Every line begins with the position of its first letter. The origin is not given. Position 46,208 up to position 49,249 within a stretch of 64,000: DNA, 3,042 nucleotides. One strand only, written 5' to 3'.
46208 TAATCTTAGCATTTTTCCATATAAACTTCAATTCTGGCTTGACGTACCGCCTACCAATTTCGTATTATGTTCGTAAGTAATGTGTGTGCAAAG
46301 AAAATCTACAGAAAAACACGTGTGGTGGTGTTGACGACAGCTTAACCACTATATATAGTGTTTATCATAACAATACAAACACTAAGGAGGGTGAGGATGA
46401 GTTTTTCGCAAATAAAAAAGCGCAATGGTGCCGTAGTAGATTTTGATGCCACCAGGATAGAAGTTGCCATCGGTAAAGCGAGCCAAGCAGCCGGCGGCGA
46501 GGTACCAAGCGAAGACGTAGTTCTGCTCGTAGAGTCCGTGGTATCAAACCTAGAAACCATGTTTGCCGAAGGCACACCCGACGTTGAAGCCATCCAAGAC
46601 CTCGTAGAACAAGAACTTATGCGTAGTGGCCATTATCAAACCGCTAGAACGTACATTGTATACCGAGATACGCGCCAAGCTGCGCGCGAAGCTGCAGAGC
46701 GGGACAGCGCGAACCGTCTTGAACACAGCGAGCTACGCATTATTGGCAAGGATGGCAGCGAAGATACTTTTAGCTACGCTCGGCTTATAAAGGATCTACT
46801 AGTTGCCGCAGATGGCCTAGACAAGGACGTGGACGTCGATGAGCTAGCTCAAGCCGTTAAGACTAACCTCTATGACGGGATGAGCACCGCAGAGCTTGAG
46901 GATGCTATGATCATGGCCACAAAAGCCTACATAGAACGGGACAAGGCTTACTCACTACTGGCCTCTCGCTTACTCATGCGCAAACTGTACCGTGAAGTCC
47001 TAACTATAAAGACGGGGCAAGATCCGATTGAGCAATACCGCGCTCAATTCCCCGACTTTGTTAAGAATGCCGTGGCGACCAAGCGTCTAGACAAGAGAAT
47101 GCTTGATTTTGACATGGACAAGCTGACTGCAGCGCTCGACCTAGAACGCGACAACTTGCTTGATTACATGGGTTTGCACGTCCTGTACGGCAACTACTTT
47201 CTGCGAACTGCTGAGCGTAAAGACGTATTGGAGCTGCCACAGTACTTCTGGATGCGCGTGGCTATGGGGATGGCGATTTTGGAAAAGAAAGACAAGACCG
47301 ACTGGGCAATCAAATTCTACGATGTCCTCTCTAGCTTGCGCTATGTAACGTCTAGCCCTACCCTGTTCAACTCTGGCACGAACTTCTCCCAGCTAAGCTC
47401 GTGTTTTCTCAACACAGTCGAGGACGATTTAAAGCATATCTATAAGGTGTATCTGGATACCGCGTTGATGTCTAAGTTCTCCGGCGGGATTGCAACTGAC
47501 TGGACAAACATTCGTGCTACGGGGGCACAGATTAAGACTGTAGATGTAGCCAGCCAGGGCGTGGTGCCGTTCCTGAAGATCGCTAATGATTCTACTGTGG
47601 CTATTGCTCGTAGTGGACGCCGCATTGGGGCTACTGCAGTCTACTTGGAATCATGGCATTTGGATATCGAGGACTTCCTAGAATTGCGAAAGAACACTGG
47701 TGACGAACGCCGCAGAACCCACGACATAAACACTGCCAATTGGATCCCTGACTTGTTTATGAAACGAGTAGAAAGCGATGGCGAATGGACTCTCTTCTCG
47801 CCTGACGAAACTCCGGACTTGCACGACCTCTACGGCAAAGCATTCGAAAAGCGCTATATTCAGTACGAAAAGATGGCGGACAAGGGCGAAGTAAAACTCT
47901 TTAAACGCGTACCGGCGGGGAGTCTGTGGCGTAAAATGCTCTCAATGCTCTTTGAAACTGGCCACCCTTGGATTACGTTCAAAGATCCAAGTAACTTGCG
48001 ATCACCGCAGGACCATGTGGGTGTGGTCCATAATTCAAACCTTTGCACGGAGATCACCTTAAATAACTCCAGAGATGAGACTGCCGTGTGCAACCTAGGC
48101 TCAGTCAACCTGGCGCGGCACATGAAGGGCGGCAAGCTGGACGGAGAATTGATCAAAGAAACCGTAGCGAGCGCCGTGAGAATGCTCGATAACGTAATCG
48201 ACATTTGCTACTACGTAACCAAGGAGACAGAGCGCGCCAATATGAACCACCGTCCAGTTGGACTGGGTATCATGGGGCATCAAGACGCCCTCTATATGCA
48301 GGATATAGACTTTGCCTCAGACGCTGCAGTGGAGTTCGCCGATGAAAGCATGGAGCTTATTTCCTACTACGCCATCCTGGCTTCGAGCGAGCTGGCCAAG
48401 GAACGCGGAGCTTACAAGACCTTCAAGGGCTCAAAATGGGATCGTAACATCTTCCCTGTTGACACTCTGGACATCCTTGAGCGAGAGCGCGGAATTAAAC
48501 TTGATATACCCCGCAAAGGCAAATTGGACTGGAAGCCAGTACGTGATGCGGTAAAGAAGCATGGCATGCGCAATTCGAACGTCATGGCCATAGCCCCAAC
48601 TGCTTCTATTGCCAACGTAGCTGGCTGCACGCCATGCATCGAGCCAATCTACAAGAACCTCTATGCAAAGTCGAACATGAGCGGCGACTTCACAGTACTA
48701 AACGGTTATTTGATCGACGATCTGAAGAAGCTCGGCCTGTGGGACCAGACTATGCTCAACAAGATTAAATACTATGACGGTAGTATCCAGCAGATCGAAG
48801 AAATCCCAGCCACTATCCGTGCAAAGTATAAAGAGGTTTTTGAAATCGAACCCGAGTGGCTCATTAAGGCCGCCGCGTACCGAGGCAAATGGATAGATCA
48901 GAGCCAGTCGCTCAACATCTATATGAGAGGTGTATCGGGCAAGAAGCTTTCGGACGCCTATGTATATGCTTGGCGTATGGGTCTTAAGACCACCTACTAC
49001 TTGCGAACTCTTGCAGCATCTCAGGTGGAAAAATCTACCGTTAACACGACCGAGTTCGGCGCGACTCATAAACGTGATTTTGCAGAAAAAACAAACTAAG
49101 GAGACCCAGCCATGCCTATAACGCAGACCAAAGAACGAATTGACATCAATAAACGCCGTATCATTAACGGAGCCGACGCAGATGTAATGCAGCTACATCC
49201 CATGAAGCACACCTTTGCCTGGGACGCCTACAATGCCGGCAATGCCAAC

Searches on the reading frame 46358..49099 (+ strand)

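Call 96: search_protein_families(library=pfam, proteins=[window:46358-49099:+], max_evalue=0.00001)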
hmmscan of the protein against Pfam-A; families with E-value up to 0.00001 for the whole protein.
window:46358-49099:+ (913 aa): 3 families
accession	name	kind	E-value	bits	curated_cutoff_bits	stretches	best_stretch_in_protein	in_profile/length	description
PF02867.20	Ribonuc_red_lgC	-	3.6e-189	630.2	23.9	1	347-882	1-523/523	Ribonucleotide reductase, barrel domain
PF03477.21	ATP-cone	-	4.2e-31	107.8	25.8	2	18-107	2-87/88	ATP cone domain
PF00317.26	Ribonuc_red_lgN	-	2.3e-24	85.7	28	1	267-342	2-75/77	Ribonucleotide reductase, all-alpha domain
